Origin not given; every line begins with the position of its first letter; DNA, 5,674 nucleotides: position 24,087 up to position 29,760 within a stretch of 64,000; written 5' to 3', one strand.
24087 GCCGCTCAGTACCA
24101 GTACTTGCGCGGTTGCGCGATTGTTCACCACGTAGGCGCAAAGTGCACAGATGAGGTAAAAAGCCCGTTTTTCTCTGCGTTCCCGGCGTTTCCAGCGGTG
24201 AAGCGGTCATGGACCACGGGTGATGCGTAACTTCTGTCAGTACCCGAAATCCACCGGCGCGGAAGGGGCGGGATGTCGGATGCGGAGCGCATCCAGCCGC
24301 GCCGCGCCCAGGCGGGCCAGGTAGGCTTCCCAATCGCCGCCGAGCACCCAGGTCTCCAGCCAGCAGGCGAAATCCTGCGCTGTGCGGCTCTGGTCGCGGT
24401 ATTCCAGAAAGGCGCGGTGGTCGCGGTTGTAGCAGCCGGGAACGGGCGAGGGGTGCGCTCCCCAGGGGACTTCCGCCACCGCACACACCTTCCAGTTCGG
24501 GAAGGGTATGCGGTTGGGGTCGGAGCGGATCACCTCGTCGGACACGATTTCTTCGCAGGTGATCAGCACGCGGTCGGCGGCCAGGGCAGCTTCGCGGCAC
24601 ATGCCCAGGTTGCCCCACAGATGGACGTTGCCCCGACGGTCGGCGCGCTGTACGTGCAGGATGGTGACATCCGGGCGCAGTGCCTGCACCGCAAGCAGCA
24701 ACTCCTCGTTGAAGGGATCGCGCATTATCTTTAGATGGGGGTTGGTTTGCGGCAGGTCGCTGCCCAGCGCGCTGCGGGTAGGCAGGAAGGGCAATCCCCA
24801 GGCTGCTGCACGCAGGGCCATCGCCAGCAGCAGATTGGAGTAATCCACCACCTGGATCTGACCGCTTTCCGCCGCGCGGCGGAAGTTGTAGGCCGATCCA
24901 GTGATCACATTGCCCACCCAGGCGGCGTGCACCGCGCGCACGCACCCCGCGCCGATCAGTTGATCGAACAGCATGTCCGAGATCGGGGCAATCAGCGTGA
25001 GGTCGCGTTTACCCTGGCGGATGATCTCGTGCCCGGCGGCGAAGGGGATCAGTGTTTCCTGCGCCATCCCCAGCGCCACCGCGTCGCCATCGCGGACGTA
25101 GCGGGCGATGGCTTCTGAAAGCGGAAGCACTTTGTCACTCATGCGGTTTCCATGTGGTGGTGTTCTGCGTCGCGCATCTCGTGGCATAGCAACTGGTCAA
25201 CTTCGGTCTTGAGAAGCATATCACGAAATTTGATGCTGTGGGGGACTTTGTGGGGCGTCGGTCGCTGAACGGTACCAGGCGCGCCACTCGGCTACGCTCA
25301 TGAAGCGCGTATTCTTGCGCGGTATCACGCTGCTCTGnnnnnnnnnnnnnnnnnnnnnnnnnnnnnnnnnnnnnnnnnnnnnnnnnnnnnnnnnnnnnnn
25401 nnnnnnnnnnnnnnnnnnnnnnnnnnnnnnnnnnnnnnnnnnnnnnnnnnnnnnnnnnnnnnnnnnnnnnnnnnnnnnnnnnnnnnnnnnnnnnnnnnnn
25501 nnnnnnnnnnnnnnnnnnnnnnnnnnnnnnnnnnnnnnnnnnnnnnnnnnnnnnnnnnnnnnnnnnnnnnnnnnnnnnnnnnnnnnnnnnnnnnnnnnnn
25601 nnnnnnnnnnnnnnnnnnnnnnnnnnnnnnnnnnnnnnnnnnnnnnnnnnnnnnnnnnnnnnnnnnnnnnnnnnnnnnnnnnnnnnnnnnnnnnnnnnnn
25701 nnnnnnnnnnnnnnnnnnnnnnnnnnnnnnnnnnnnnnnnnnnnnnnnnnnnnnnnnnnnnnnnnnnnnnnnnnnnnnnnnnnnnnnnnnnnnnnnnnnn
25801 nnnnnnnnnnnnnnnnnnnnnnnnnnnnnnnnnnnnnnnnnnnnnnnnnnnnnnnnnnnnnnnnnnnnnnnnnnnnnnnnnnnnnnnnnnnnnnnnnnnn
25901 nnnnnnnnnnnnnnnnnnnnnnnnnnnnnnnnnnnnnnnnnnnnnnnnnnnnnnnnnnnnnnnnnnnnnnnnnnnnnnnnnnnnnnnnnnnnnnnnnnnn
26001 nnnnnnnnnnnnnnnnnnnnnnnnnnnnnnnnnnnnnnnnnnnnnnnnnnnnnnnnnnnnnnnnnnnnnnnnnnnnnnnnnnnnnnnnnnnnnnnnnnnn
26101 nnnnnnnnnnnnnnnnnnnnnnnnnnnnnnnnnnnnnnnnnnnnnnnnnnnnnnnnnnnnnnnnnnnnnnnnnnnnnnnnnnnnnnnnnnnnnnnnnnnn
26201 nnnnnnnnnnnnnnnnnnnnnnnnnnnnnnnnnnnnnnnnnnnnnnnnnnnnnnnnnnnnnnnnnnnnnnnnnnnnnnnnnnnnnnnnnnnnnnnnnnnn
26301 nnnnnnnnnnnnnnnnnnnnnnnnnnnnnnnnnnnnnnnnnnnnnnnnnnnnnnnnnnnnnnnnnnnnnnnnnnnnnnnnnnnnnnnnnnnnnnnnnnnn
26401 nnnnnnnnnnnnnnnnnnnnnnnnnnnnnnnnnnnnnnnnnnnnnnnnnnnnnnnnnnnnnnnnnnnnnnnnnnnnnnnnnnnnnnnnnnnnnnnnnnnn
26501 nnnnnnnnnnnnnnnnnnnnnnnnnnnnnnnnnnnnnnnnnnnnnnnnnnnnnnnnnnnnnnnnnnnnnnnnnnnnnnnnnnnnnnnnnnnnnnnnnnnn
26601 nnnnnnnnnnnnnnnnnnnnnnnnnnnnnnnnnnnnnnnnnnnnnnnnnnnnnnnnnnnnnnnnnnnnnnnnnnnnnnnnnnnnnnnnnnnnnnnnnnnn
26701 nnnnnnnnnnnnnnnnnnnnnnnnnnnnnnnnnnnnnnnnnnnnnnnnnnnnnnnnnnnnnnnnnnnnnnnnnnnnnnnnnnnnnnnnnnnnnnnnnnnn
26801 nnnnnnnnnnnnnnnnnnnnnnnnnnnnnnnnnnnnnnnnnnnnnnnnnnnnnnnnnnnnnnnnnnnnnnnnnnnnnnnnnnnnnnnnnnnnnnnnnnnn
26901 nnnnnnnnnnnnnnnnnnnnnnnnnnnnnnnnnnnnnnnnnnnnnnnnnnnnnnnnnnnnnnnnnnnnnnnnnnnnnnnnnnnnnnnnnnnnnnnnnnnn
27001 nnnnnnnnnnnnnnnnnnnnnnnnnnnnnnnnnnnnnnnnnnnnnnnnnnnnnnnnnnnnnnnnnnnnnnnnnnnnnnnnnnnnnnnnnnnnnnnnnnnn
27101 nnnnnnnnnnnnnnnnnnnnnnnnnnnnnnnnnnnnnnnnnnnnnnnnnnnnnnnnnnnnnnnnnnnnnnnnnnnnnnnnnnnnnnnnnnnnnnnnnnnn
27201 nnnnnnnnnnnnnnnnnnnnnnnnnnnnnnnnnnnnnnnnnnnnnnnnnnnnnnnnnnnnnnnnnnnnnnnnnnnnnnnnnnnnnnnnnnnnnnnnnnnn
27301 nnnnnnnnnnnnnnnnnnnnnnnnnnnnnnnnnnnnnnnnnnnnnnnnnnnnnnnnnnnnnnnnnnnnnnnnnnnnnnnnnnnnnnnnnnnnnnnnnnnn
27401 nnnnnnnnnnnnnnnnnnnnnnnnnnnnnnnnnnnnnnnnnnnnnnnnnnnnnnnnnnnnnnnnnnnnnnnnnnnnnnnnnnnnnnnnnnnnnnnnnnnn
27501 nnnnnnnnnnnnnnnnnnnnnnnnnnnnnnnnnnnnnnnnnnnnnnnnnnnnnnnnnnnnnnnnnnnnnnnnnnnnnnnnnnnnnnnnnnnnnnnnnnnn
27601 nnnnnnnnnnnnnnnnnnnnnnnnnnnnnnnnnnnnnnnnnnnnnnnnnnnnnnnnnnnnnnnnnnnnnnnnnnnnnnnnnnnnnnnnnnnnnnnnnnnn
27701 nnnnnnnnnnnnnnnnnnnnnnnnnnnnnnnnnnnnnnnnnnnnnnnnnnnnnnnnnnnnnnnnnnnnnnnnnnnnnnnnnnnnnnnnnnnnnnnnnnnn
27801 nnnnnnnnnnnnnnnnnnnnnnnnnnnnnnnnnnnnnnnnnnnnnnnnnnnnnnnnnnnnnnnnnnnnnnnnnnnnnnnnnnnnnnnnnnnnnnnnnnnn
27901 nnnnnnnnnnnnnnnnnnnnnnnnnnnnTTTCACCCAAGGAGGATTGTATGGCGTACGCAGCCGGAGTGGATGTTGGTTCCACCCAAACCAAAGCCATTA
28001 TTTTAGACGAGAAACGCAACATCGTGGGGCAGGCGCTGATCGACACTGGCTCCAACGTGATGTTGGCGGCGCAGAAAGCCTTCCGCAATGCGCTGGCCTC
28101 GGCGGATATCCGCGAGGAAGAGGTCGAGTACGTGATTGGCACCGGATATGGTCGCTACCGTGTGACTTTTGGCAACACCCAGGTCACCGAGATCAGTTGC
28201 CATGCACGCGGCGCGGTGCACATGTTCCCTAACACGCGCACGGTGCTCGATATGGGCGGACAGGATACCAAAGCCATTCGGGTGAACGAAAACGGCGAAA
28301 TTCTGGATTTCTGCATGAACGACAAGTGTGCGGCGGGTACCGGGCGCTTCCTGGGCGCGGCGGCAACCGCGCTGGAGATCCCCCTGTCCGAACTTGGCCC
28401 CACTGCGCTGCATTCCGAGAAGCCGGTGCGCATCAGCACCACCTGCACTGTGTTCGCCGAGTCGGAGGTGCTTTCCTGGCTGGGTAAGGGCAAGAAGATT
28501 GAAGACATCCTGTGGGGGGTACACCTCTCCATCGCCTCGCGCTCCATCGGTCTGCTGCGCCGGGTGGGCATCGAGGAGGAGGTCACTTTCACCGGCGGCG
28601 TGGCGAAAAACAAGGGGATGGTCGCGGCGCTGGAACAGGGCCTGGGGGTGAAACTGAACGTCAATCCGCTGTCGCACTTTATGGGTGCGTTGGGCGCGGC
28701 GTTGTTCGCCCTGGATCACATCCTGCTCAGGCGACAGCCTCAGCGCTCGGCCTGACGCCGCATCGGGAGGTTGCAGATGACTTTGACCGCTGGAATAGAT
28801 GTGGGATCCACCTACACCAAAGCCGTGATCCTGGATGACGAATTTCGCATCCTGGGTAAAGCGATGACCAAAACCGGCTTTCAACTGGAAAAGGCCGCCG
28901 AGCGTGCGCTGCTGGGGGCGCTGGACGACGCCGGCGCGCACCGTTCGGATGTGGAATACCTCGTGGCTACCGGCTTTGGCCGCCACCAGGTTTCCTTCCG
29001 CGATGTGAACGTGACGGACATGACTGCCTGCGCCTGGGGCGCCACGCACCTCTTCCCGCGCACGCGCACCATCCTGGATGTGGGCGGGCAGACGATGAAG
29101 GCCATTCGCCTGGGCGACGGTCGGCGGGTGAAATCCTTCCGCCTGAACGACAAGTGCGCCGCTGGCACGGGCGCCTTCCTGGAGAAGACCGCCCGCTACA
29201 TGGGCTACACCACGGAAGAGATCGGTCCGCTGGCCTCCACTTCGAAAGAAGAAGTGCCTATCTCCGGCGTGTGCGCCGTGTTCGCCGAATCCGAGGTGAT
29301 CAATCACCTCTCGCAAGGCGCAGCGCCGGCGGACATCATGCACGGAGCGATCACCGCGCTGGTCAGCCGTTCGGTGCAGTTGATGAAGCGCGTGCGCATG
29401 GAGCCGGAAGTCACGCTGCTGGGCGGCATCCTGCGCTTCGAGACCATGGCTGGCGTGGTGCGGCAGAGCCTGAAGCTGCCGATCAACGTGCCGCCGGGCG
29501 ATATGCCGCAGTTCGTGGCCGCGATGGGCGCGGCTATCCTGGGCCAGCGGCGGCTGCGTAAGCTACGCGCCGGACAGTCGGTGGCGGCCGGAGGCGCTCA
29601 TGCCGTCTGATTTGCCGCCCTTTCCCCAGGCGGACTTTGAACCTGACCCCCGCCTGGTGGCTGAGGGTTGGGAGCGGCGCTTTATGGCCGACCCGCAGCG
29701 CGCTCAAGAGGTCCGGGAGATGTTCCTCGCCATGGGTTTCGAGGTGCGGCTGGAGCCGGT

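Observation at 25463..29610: Four-subunit ATP-dependent BCR-like enzyme with two distinct ATPase subunits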

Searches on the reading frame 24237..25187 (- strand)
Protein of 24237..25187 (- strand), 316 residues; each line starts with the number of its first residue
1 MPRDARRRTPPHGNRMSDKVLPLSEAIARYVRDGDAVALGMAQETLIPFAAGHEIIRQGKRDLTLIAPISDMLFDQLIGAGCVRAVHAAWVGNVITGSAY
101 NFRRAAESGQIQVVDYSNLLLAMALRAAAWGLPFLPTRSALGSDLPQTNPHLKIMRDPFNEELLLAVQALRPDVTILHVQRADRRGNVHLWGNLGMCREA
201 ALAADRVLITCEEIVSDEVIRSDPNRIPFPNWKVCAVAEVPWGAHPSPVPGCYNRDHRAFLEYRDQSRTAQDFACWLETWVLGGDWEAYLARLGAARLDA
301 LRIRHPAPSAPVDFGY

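Call 7: search_protein_families(library=ncbifam, proteins=[window:24237-25187:-], max_evalue=0.00001)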
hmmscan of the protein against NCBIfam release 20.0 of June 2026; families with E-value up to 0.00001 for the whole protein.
window:24237-25187:- (316 aa): 2 families
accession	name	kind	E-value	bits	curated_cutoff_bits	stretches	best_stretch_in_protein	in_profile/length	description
TIGR02429.1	pcaI_scoA_fam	subfamily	5.1e-08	32.5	128.5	1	18-215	3-196/222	3-oxoacid CoA-transferase subunit A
NF007394.0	PRK09920.1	equivalog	1.3e-07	31.4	315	1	16-220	1-198/219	acetate CoA-transferase subunit alpha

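Call 8: search_protein_families(library=pfam, proteins=[window:24237-25187:-], max_evalue=0.00001)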
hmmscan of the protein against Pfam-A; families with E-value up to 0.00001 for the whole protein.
window:24237-25187:- (316 aa): 1 family
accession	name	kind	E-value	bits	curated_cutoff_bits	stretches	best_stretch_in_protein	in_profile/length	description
PF01144.29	CoA_trans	-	2.7e-26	92.8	23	1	23-237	4-214/217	Coenzyme A transferase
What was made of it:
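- Checked: The CoA-transferase-like gene at 24237-25142/25187 on the - strand is also real (Pfam CoA_trans, 93 bits; call 8).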

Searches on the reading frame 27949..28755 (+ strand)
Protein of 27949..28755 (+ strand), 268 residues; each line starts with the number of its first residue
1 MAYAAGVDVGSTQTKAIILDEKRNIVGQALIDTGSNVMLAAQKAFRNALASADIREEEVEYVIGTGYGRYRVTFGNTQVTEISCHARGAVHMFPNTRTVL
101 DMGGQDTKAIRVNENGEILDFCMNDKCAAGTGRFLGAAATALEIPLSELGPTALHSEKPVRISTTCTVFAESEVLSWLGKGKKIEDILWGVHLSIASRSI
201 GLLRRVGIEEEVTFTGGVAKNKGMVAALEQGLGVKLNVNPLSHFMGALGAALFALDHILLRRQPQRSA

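Call 7: search_protein_families(library=ncbifam, proteins=[window:27949-28755:+], max_evalue=0.00001)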
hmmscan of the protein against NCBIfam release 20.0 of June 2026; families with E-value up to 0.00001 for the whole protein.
window:27949-28755:+ (268 aa): 5 families
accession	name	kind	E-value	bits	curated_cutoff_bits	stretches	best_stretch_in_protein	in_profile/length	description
TIGR00241.1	CoA_E_activ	domain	2.5e-79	266.3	125.4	1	4-252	2-247/248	acyl-CoA dehydratase activase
TIGR02259.1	benz_CoA_red_A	equivalog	6e-67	226.3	578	1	55-254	226-432/432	benzoyl-CoA reductase subunit A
TIGR03192.1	benz_CoA_bzdQ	equivalog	1.7e-59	201.7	380.2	1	4-255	34-287/293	benzoyl-CoA reductase, bzd-type, subunit Q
TIGR02261.1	benz_CoA_red_D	equivalog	2.1e-39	135.3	312.85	1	4-253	3-261/262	benzoyl-CoA reductase subunit D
TIGR03286.1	methan_mark_15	hypoth_equivalog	2.2e-38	132.3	455.75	1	4-254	146-401/404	methanogenesis marker 15 protein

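Call 8: search_protein_families(library=pfam, proteins=[window:27949-28755:+], max_evalue=0.00001)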
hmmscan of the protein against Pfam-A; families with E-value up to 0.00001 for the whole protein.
window:27949-28755:+ (268 aa): 1 family
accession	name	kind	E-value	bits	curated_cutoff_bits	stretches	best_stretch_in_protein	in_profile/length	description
PF01869.26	BcrAD_BadFG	-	7.2e-68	229.5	31.5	1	6-254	2-271/271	BadF/BadG/BcrA/BcrD ATPase family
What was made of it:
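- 27949..28755 (+): Alpha ATPase subunit (MbdQ/BcrA-like, 268 aa). Pfam BcrAD_BadFG (call 8).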

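Call 15: search_solved_structures(query=window:27949-28755:+, max_evalue=0.001)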
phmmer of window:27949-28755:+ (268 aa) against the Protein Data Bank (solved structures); distinct sequences matched with E-value up to 0.001: 5.
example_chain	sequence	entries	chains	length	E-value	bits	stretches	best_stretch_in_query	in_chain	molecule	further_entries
9gai_D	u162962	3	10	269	1.3e-126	424.4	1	1-258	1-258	3-methylbenzoyl-CoA reductase alpha subunit MbdQ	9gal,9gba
1hux_A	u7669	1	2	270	9.7e-72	244.6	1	3-255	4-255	ACTIVATOR OF (R)-2-HYDROXYGLUTARYL-COA DEHYDRATASE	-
4eht_A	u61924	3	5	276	2.7e-69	236.5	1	3-258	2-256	Activator of 2-hydroxyisocaproyl-CoA dehydratase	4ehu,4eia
9gai_C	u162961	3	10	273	6.2e-53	183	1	1-261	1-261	3-methylbenzoyl-CoA reductase delta subunit MbdP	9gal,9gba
7yyl_E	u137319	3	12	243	1.4e-39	139.2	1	5-255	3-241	Putative CoA-substrate-specific enzyme activase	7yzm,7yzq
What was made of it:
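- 27949..28755 (+): PDB 9gai_D MbdQ gives 424 bits, against 245 bits for the HgdC activator and 183 bits for MbdP (call 15).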

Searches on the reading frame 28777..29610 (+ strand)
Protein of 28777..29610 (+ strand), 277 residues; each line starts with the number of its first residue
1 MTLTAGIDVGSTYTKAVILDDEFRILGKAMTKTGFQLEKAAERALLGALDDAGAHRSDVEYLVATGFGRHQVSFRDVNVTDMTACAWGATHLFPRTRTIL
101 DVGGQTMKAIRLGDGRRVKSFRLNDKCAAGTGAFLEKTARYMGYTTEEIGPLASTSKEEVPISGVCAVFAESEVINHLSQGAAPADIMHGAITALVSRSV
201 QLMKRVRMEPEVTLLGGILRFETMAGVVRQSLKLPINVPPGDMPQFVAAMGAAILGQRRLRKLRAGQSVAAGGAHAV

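Call 7: search_protein_families(library=ncbifam, proteins=[window:28777-29610:+], max_evalue=0.00001)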
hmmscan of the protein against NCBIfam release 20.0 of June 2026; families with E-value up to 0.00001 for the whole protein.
window:28777-29610:+ (277 aa): 5 families
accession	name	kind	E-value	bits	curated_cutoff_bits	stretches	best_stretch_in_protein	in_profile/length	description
TIGR00241.1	CoA_E_activ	domain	9.4e-66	221.8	125.4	1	4-255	2-248/248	acyl-CoA dehydratase activase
TIGR02261.1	benz_CoA_red_D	equivalog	3.6e-39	134.5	312.85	1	2-230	1-233/262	benzoyl-CoA reductase subunit D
TIGR02259.1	benz_CoA_red_A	equivalog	1e-37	129.9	578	1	50-232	221-405/432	benzoyl-CoA reductase subunit A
TIGR03192.1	benz_CoA_bzdQ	equivalog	2.2e-37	129.1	380.2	1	3-260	33-290/293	benzoyl-CoA reductase, bzd-type, subunit Q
TIGR03286.1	methan_mark_15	hypoth_equivalog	2.3e-32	112.5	455.75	1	3-256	145-401/404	methanogenesis marker 15 protein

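Call 8: search_protein_families(library=pfam, proteins=[window:28777-29610:+], max_evalue=0.00001)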
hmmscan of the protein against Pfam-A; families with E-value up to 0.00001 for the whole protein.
window:28777-29610:+ (277 aa): 1 family
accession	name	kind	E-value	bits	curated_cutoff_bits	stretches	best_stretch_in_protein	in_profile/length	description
PF01869.26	BcrAD_BadFG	-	1.5e-53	182.5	31.5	1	6-256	2-271/271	BadF/BadG/BcrA/BcrD ATPase family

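Call 16: search_solved_structures(query=window:28777-29610:+, max_evalue=0.001)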
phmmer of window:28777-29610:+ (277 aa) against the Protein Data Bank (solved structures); distinct sequences matched with E-value up to 0.001: 5.
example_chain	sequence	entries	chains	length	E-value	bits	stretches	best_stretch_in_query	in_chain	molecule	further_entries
9gai_C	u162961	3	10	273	1.4e-90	306.9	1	1-266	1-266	3-methylbenzoyl-CoA reductase delta subunit MbdP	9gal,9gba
9gai_D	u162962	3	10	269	3.6e-55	190.8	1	2-269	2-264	3-methylbenzoyl-CoA reductase alpha subunit MbdQ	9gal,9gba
4eht_A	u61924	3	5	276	3.6e-48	167.9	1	4-256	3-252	Activator of 2-hydroxyisocaproyl-CoA dehydratase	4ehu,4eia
1hux_A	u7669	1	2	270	2.1e-44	155.6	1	4-262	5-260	ACTIVATOR OF (R)-2-HYDROXYGLUTARYL-COA DEHYDRATASE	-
7yyl_E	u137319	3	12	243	3.1e-30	109.2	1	4-257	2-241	Putative CoA-substrate-specific enzyme activase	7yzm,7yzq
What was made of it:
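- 28777..29610 (+): Delta ATPase subunit (MbdP/BcrD-like, 277 aa). PDB 9gai_C MbdP gives 307 bits, against 191 bits for MbdQ and 168 bits for HadI (call 16).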
